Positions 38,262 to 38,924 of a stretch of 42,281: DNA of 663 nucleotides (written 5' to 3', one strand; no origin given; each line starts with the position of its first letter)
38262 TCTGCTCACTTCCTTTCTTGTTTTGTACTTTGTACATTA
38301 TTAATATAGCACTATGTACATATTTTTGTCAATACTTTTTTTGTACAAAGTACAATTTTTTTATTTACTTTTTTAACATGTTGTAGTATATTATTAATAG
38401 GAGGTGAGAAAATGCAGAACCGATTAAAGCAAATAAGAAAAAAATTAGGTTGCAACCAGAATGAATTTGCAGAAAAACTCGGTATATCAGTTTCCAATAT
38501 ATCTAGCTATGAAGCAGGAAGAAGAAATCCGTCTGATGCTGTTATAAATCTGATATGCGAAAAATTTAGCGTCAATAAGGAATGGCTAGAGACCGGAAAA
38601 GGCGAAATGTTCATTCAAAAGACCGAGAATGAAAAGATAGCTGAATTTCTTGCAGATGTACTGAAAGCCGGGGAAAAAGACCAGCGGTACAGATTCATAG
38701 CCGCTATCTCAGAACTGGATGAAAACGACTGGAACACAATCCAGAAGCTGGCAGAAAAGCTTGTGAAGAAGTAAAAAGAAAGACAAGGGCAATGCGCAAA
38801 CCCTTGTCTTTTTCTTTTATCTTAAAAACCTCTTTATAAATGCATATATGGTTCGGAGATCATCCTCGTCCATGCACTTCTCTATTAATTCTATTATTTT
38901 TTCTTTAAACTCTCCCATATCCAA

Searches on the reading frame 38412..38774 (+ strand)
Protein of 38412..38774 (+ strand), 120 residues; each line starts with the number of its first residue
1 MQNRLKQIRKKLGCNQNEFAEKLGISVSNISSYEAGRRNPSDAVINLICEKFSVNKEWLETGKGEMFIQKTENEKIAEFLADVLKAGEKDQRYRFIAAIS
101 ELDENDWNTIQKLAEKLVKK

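Call 5: search_protein_families(library=pfam, proteins=[window:38412-38774:+], max_evalue=0.1)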
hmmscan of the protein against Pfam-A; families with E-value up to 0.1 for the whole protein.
window:38412-38774:+ (120 aa): 13 families
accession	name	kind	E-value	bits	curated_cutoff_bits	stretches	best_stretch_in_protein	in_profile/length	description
PF01381.28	HTH_3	-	1e-15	57.9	23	1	5-59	1-55/55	Helix-turn-helix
PF12844.13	HTH_19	-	2.7e-14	53.2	30.2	1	3-65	2-64/64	Helix-turn-helix domain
PF13560.12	HTH_31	-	3.1e-09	37.5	27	1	4-51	5-53/64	Helix-turn-helix domain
PF15731.11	MqsA_antitoxin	-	1.7e-06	28.6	30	1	4-48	73-117/131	Antitoxin component of bacterial toxin-antitoxin system, MqsA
PF22495.2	HTH_92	-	2e-06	27.4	27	1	6-41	1-36/45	RsaL-like HTH domain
PF07022.19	Phage_CI_repr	-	8.4e-06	26.5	22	1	4-67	2-65/65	Bacteriophage CI repressor helix-turn-helix domain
PF13443.12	HTH_26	-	1.8e-05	25.3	22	1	4-54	1-52/63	Cro/C1-type HTH DNA-binding domain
PF20432.4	Xre-like-HTH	-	0.0077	16.9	25.8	1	7-36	17-48/63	Antitoxin Xre-like helix-turn-helix domain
PF13412.12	HTH_24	-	0.016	15.2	21.9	0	5-33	9-37/48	Winged helix-turn-helix DNA-binding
PF00531.28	Death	-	0.054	14.1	22.6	0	3-46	2-48/86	Death domain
PF21716.3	dnstrm_HI1420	-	0.083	13.2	27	0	72-101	13-39/90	Probable addiction module antidote protein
PF04760.21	IF2_N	-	0.091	13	25.3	0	17-30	7-34/53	Translation initiation factor IF-2, N-terminal region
PF01047.28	MarR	-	0.092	13.1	24.6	0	5-31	9-35/59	MarR family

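Call 13: find_related_loci(query=window:38412-38774:+, collection=viral_contigs, flank=3000)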
Query window:38412-38774:+ (120 aa) in viral_contigs; peptide patterns used: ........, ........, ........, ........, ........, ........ (x = any residue, [..] = any of these).
68 stretches matched a pattern; 66 encode a relative of the query (tblastn E <= 1e-3); 64 distinct loci.
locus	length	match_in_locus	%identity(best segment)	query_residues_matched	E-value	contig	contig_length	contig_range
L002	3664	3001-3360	100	1-120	3e-77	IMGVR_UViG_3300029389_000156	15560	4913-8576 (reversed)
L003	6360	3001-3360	98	1-120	4e-77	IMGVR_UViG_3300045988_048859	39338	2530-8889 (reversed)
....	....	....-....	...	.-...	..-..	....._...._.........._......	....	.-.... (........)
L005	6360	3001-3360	99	1-120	1e-76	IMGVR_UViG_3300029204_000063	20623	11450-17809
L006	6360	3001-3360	99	1-120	1e-76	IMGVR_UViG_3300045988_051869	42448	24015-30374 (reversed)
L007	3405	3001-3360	98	1-120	2e-76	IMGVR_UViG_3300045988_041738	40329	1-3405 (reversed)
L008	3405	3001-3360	98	1-120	2e-76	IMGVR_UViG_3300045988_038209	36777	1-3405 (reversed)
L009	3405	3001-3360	99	1-120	1e-76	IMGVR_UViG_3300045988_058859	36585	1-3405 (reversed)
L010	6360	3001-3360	98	1-120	3e-75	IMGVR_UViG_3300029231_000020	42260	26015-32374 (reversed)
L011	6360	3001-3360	98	1-120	3e-75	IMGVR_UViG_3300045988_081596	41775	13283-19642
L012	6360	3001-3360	96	1-120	3e-74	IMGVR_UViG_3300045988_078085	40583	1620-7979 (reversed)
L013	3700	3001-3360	96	1-120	7e-74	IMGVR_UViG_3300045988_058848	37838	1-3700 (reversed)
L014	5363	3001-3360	95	1-120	4e-73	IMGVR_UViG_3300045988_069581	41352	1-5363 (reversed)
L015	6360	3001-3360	95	1-120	4e-73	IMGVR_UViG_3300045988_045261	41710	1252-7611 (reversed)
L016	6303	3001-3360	95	1-120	4e-73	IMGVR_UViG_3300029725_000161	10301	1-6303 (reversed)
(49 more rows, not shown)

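Call 22: find_homologous_proteins(query=window:38412-38774:+, max_evalue=0.001)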
Query window:38412-38774:+ (120 aa): 53 proteins with E <= 0.001 among 60 candidates.
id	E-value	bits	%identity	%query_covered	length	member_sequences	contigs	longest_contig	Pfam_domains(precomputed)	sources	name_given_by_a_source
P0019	3.2e-70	252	98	100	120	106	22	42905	PF12844.14,PF01381.29,PF22495.3,PF15731.12,PF07022.20,PF13560.13,PF13443.13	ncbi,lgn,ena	-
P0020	4.2e-70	251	99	100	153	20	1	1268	PF12844.14,PF01381.29,PF22495.3,PF15731.12,PF07022.20,PF13560.13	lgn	-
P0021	4.6e-70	251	100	99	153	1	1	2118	PF12844.14,PF01381.29,PF22495.3,PF15731.12,PF07022.20,PF13560.13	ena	-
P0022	1.1e-67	243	94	100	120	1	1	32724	PF12844.14,PF01381.29,PF22495.3,PF15731.12,PF07022.20,PF13560.13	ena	-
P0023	3.4e-67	242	94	100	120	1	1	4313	PF12844.14,PF01381.29,PF22495.3,PF15731.12,PF07022.20,PF13560.13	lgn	-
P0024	1.7e-66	240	93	100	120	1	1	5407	PF12844.14,PF01381.29,PF22495.3,PF15731.12,PF07022.20,PF13560.13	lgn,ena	-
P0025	6.4e-66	238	93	100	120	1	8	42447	PF12844.14,PF01381.29,PF22495.3,PF15731.12,PF07022.20,PF13560.13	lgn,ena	-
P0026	7.9e-66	237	93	100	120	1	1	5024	PF12844.14,PF01381.29,PF22495.3,PF15731.12,PF07022.20,PF13560.13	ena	-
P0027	1.8e-65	236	91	100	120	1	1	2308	PF12844.14,PF01381.29,PF22495.3,PF15731.12,PF13560.13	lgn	-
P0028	4.5e-65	235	91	100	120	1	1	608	PF12844.14,PF01381.29,PF22495.3,PF15731.12,PF07022.20,PF13560.13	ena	-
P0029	3.0e-52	194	78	100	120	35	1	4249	PF12844.14,PF01381.29,PF13560.13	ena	-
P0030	1.4e-49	185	75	100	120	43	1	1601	PF12844.14,PF01381.29,PF13560.13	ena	-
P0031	3.2e-49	184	75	100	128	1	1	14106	PF12844.14,PF01381.29,PF13560.13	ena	-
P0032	2.9e-48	181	72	100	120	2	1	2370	PF12844.14,PF01381.29,PF13560.13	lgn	-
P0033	3.9e-48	180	73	100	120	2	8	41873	PF12844.14,PF01381.29,PF13560.13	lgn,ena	-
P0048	1.5e-30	124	51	98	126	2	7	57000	PF12844.14,PF01381.29,PF07022.20,PF13560.13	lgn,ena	-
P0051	1.5e-28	117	48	100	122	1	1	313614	PF12844.14,PF01381.29,PF13560.13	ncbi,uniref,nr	ncbi:helix-turn-helix domain-containing protein [Lacrimispora sp. NSJ-141]|uniref:Helix-turn-helix d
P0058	1.6e-21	95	41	100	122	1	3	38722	PF12844.14,PF01381.29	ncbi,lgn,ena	-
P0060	2.5e-21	94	41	100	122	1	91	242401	PF12844.14,PF01381.29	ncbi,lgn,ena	-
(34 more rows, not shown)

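Call 23: find_encoding_contigs(protein=P0051, flank=3000, max_places=2)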
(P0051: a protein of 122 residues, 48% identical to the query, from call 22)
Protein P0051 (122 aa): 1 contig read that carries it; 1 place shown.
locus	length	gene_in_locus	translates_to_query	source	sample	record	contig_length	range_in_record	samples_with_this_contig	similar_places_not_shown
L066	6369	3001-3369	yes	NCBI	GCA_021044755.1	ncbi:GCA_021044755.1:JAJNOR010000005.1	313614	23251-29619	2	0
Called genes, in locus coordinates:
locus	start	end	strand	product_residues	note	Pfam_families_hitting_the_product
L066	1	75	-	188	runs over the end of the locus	PF27148:Slr1353_N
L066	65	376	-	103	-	-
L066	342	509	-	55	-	-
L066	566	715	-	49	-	-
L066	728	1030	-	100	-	-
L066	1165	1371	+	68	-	PF13560:HTH_31, PF12844:HTH_19, PF01381:HTH_3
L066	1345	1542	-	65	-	PF12844:HTH_19 (weak), PF13560:HTH_31, PF01381:HTH_3, PF13413:HTH_25 (weak)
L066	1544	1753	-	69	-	-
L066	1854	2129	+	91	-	PF13560:HTH_31 (weak), PF01381:HTH_3, PF12844:HTH_19 (weak)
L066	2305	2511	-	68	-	PF12728:HTH_17 (weak)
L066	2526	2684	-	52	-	-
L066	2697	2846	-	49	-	-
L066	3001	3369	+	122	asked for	PF12844:HTH_19, PF13560:HTH_31 (weak), PF01381:HTH_3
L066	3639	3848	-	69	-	PF01381:HTH_3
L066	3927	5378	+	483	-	PF10544:T5orf172, PF13455:MUG113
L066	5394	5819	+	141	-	-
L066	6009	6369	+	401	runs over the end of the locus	PF14659:Phage_int_SAM_3, PF00589:Phage_integrase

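Call 24: find_encoding_contigs(protein=P0060, flank=3000, max_places=3)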
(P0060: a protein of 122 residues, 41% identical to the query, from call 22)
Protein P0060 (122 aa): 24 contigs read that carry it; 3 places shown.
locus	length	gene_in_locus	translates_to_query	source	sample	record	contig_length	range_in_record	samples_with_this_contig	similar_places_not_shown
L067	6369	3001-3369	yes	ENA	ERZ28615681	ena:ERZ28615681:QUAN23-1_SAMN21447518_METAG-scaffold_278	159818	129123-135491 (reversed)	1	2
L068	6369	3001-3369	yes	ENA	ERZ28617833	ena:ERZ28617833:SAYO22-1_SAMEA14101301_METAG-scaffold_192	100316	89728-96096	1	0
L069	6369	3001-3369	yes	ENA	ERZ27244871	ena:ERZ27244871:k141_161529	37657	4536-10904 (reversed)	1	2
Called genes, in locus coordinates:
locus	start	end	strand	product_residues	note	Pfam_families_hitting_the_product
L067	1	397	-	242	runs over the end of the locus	-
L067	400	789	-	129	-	PF27127:YfdP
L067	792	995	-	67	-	-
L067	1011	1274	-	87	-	-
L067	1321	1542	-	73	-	-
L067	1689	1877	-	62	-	-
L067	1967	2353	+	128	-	PF10711:DUF2513 (weak)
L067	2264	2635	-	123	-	-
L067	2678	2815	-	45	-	-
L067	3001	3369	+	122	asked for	PF12844:HTH_19, PF01381:HTH_3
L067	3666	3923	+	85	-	-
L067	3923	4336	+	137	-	-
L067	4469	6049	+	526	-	PF00239:Resolvase, PF07508:Recombinase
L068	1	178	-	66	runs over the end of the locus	-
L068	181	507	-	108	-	-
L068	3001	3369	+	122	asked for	PF12844:HTH_19, PF01381:HTH_3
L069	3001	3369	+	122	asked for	PF12844:HTH_19, PF01381:HTH_3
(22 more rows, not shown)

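Call 25: find_encoding_contigs(protein=P0048, flank=3000, max_places=2)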
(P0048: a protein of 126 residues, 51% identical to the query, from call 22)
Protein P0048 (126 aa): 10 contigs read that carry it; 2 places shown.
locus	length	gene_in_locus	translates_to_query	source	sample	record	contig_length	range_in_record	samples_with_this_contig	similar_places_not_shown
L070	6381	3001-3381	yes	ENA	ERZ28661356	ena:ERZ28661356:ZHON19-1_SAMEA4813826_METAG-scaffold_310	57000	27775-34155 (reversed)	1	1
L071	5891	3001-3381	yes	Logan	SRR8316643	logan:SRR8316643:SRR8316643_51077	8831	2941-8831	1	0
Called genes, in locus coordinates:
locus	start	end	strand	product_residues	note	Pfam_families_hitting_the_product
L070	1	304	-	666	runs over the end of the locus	-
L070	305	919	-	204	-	PF00436:SSB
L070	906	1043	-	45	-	-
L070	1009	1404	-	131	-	-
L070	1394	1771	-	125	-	PF08769:Spo0A_C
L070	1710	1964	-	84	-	-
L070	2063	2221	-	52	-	-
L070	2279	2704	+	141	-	-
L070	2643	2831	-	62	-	-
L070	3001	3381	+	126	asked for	PF07022:Phage_CI_repr (faint), PF12844:HTH_19, PF13560:HTH_31 (weak), PF01381:HTH_3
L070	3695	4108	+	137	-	-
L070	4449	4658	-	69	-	-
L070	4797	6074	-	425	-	PF01510:Amidase_2, PF21540:Choline_bind_4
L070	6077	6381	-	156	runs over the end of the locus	PF05105:Phage_holin_4_1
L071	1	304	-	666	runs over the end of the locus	-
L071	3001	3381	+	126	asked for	PF07022:Phage_CI_repr (faint), PF12844:HTH_19, PF13560:HTH_31 (weak), PF01381:HTH_3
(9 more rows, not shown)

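Call 32: find_related_loci(query=A3, collection=genome_contigs, flank=2500)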
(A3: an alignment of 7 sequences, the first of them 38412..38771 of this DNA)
Query A3 (120 aa) in genome_contigs; peptide patterns used: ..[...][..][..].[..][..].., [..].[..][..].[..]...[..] (x = any residue, [..] = any of these).
600 stretches matched a pattern (row limit reached: there are more); 277 encode a relative of the query (tblastn E <= 1e-3); the best 80 are kept; 80 distinct loci.
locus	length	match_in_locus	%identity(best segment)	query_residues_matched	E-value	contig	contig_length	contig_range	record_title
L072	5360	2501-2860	47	1-120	3e-36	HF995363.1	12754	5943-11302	Firmicutes bacterium CAG:646 genomic scaffold, scf108, whole genome shotgun sequence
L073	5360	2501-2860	52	1-117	1e-35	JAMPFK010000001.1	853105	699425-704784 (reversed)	MAG: Bacteroides fragilis isolate NALB_7861_10 Scaffold_#1__SCF_001__852305_bp, whole genome shotgun sequence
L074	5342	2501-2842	46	1-114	1e-34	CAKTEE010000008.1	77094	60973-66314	MAG: uncultured Eubacteriales bacterium isolate REFINED_METABAT215_TOP10_CONTIGS_1500_ASSEMBLY_K77_MERGED__Hadza_PheChl_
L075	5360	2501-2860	51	1-120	1e-34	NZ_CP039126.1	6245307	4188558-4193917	Blautia producta strain DSM 2950 chromosome, complete genome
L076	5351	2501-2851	42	4-120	9e-33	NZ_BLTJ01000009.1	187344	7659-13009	Enterocloster alcoholdehydrogenati strain C5-48 contig9, whole genome shotgun sequence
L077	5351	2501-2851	43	1-117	5e-33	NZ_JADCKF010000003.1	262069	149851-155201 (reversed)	Pseudoflavonifractor gallinarum strain DSM 107456 seq3, whole genome shotgun sequence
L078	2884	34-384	42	1-117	6e-33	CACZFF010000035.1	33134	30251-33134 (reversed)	MAG: uncultured Lachnospiraceae bacterium isolate RUG12566 genome assembly, contig: RUG12566_asm_35, whole genome shotgu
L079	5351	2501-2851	47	1-117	2e-32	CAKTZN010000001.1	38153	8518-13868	MAG: uncultured Oscillospiraceae bacterium isolate REFINED_METABAT215_TOP10_CONTIGS_1500_ASSEMBLY_K77_MERGED__Hadza_PheC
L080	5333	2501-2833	45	1-112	1e-31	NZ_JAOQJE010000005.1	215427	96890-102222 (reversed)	Agathobaculum ammoniilyticum strain Sanger_34 .14207_7_50.5, whole genome shotgun sequence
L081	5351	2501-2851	44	1-117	2e-31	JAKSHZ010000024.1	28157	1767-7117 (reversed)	MAG: Bacilli bacterium isolate Horse_feces8 MAG008_24, whole genome shotgun sequence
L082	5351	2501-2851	38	1-117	7e-30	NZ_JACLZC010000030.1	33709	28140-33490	Pseudoflavonifractor phocaeensis strain An569 An569_contig-110_29, whole genome shotgun sequence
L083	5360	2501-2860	39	1-120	5e-29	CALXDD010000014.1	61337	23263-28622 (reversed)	MAG: uncultured Oscillospiraceae bacterium isolate BRZ_PD__bin97 genome assembly, contig: BRZ_PD__NODE_588_length_61337_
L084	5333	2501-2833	41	3-113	4e-29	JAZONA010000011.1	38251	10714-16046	MAG: Faecousia sp. isolate T1900045643_YK20190337.MAGScoT_cleanbin_000039 SGB_8146_k141_2233693, whole genome shotgun se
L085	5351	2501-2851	42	1-118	7e-29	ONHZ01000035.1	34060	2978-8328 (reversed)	uncultured Lachnospiraceae bacterium isolate RUG306 genome assembly, contig: k87_13484353, whole genome shotgun sequence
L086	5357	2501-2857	39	1-119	9e-29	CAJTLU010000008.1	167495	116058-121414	MAG TPA_asm: uncultured Lachnospiraceae bacterium isolate MGBC100288 genome assembly, contig: MGBC100288.8, whole genome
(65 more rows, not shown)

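Call 45: list_cluster_members(proteins=[P0019, P0058, P0060])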
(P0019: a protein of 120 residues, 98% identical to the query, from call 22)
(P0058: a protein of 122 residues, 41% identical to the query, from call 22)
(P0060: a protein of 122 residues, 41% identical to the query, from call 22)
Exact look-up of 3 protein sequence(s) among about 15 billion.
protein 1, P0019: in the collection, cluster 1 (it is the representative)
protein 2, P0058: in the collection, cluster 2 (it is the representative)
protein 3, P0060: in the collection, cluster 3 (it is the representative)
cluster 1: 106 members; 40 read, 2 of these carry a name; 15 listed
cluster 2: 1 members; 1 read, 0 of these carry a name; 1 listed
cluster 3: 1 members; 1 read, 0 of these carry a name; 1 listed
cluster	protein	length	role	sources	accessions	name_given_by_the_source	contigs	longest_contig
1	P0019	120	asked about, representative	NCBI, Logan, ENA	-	-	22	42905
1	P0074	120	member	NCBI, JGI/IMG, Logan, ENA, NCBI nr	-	-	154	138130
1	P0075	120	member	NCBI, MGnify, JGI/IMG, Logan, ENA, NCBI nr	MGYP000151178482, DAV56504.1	FL=1 | transcriptional regulator with XRE-family HTH domain | MAG TPA: helix-turn-helix domain protein [Caudoviricetes sp.]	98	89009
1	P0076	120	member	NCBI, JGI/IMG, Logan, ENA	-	transcriptional regulator with XRE-family HTH domain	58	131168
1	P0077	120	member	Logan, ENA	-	-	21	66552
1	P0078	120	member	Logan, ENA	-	-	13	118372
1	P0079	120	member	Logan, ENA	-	-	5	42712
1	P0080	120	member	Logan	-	-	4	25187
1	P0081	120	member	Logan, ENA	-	-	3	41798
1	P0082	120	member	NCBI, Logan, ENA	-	-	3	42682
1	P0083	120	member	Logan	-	-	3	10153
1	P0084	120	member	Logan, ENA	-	-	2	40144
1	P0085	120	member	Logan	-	-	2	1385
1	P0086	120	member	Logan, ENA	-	-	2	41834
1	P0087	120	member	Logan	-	-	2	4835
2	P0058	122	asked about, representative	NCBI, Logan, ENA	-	-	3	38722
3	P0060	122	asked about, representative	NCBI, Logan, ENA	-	-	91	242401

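Call 56: search_solved_structures(query=A2, max_evalue=0.01, show_alignments=2)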
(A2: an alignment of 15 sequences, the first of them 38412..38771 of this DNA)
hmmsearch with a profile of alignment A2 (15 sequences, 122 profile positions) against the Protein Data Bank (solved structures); distinct sequences matched with E-value up to 0.01: 70 (the best 60 are shown).
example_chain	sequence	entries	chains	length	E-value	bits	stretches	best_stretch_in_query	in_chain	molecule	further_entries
2p5t_A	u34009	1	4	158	4.3e-12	49.4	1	3-55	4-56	Putative transcriptional regulator PezA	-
9sf2_A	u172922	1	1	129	2.4e-09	40.6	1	4-61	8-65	Transcriptional regulator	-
8tac_A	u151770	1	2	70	2.4e-09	40.5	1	4-54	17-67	DBP48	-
1b0n_A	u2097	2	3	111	1.7e-07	34.5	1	3-90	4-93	PROTEIN (SINR PROTEIN) | HTH-TYPE TRANSCRIPTIONAL REGULATOR SINR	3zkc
2b5a_A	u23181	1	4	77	1.8e-07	34.5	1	4-54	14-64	C.BclI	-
1per_L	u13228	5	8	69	1.9e-07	34.4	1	2-66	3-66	PROTEIN (434 REPRESSOR) | 434 REPRESSOR | REPRESSOR PROTEIN CI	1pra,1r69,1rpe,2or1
1sq8_A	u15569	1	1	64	3.2e-07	33.6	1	1-62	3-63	dh434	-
7t8i_A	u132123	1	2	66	6.7e-07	32.6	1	3-59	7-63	Phage element (ICEBs1)transcriptional regulator (Xre family)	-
5tn0_A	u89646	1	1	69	7.1e-07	32.5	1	3-60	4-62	HTH-type transcriptional regulator SinR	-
1r63_A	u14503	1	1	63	7.5e-07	32.5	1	2-63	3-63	REPRESSOR PROTEIN FROM BACTERIOPHAGE 434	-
3qq6_A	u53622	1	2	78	1.1e-06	32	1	3-60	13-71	HTH-type transcriptional regulator sinR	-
1zug_A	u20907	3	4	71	1.8e-06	31.3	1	1-63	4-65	PHAGE 434 CRO PROTEIN | REGULATORY PROTEIN CRO | PROTEIN (434 CRO)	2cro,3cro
4yg4_A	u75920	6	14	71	3.1e-06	30.5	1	3-54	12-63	Antitoxin HipB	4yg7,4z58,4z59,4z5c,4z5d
4yg1_A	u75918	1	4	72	3.4e-06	30.4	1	3-54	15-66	Antitoxin HipB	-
4z5h_A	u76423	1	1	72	3.5e-06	30.3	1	3-54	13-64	Antitoxin HipB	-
9iaq_A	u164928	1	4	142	0.00033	23.9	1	4-54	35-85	HTH cro/C1-type domain-containing protein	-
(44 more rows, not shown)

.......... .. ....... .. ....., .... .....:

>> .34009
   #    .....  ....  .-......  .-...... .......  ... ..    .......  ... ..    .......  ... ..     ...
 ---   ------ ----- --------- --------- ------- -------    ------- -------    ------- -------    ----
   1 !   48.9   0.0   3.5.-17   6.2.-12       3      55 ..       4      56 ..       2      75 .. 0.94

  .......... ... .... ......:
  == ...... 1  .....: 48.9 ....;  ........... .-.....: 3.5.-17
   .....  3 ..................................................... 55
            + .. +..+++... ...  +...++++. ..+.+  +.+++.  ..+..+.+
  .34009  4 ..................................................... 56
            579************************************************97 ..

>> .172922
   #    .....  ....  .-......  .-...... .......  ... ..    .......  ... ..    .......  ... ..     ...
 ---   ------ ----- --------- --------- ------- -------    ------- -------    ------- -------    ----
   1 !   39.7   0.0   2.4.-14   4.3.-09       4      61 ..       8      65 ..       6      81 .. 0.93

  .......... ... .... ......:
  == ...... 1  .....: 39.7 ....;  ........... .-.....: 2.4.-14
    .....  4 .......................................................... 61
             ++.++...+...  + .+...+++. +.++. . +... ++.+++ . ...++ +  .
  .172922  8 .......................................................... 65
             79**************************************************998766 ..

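Call 57: search_protein_families(library=phrogs, proteins=[window:38412-38774:+], max_evalue=0.01)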
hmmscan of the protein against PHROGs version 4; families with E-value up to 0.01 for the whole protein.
window:38412-38774:+ (120 aa): 34 families (the best 25 are shown)
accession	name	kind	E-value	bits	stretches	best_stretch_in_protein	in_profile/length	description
phrog_8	-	transcription regulation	5.3e-19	69.9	1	3-102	79-256/346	transcriptional regulator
phrog_2967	-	transcription regulation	1.5e-17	64.9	1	2-84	12-94/225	transcriptional regulator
phrog_4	-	transcription regulation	6.8e-16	59.2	1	2-88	138-224/400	transcriptional repressor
phrog_2328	-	transcription regulation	5.6e-13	49.8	1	2-65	17-80/128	transcriptional repressor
phrog_3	-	transcription regulation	8.7e-13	49.8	1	1-83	89-168/430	transcriptional repressor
phrog_2104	-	unknown function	6.4e-11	43.4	1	3-48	42-87/103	-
phrog_147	-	transcription regulation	2.1e-10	41.9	1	1-63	5-70/100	transcriptional regulator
phrog_3037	-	transcription regulation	4.1e-10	40.8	1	17-112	32-121/189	transcriptional repressor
phrog_2439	-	transcription regulation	4.3e-10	40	1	3-66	10-72/367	transcriptional regulator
phrog_9710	-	unknown function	1.9e-08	35.3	1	16-74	30-90/95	-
phrog_11423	-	unknown function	7.5e-08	33.2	1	3-119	12-132/176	-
phrog_6378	-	unknown function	1.8e-07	32.3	1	2-105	10-110/131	-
phrog_7241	-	transcription regulation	2.8e-07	31.6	1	3-59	64-120/122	transcriptional regulator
phrog_1373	-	transcription regulation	2.9e-07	31.6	1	4-57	67-120/166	transcriptional regulator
phrog_5823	-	transcription regulation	3.8e-06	27.3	1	2-62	8-69/404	transcriptional regulator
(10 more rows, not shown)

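Call 58: predict_structure(alignment_id=A2)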
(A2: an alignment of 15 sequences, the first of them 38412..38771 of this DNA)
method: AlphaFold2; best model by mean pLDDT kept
length: 120 residues; sequences in the alignment: 15
mean_pLDDT: 90.4   pTM: 0.60
mean pLDDT of the five models: 90.4, 90.1, 90.0, 89.0, 84.7
residues with pLDDT >= 90: 85; 70-90: 34; 50-70: 0; < 50: 1
segments of 3 or more residues with pLDDT < 50: none
pLDDT, mean of each block of 10 residues (from residue 1): 89 95 94 92 93 93 90 85 91 91 91 80
secondary structure, 60 per line:
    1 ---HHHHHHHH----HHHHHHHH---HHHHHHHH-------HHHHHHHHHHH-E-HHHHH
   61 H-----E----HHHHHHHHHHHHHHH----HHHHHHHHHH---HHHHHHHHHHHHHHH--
elements in order: H4-11 H16-23 H27-34 H42-52 H56-61 H72-86 H91-100 H104-118

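Call 62: fold_search(model_id=the predicted structure, library=pdb)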
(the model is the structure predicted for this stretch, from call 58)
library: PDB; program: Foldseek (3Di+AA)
matches with E <= 10: 518; with E <= 0.001: 1
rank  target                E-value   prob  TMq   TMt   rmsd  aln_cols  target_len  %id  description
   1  6jq1_B                5.2e-04  1.00  0.46  0.43  11.7       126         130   25  Crystal Structure of DdrO from Deinococcus geothermalis (released 2019-08-28)
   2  9iaq_B                1.5e-03  1.00  0.49  0.52   7.0       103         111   22  Arbitrium controls lysis-lysogeny through the activation of a small antirepressor protein in the majority of arbitrium (released 2026-01-14)
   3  6jq1_A                1.7e-03  1.00  0.46  0.43  12.0       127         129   28  Crystal Structure of DdrO from Deinococcus geothermalis (released 2019-08-28)
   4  4jqd_E                1.9e-03  1.00  0.47  0.58  12.0       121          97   19  Crystal structure of the Restriction-Modification Controller Protein C.Csp231I OL operator complex (released 2014-04-02)
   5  9iaq_A                2.3e-03  1.00  0.49  0.52   2.7        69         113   25  Arbitrium controls lysis-lysogeny through the activation of a small antirepressor protein in the majority of arbitrium (released 2026-01-14)
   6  9iaq_D                2.3e-03  1.00  0.49  0.51   6.7       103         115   22  Arbitrium controls lysis-lysogeny through the activation of a small antirepressor protein in the majority of arbitrium (released 2026-01-14)
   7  6rnz_A                2.5e-03  1.00  0.46  0.79   2.2        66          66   29  Crystal structure of the N-terminal HTH DNA-binding domain of the essential repressor DdrO from radiation-resistant De (released 2019-10-09)
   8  1pra_MODEL_1_A        3.0e-03  1.00  0.46  0.75   4.6        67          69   27  DETERMINATION OF THE NUCLEAR MAGNETIC RESONANCE SOLUTION STRUCTURE OF THE DNA-BINDING DOMAIN (RESIDUES 1 TO 69 (released 1993-10-31)
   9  8tac_B                3.3e-03  1.00  0.41  0.72   1.3        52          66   46  Designed DNA binding protein (released 2024-08-28)
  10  8tac_A                3.6e-03  1.00  0.41  0.72   1.4        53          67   45  Designed DNA binding protein (released 2024-08-28)
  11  1b0n_A                4.0e-03  1.00  0.48  0.55  11.6       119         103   23  SINR PROTEIN/SINI PROTEIN COMPLEX (released 1999-01-13)
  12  2b5a_A                4.6e-03  1.00  0.46  0.68   2.9        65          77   29  C.BclI, Control Element of the BclI Restriction-Modification System (released 2006-01-03)
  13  9sf2_A                4.9e-03  1.00  0.45  0.45  11.1       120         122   22  Phage Phi106 repressor in complex with AimX (released 2026-01-14)
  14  9k3w_A                5.2e-03  1.00  0.44  0.81   1.2        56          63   28  Crystal structure of putative transcription regulator (dr_2454) from Deinococcus radiodurans (released 2025-10-22)
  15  2b5a_C                5.2e-03  1.00  0.43  0.66   1.3        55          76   34  C.BclI, Control Element of the BclI Restriction-Modification System (released 2006-01-03)
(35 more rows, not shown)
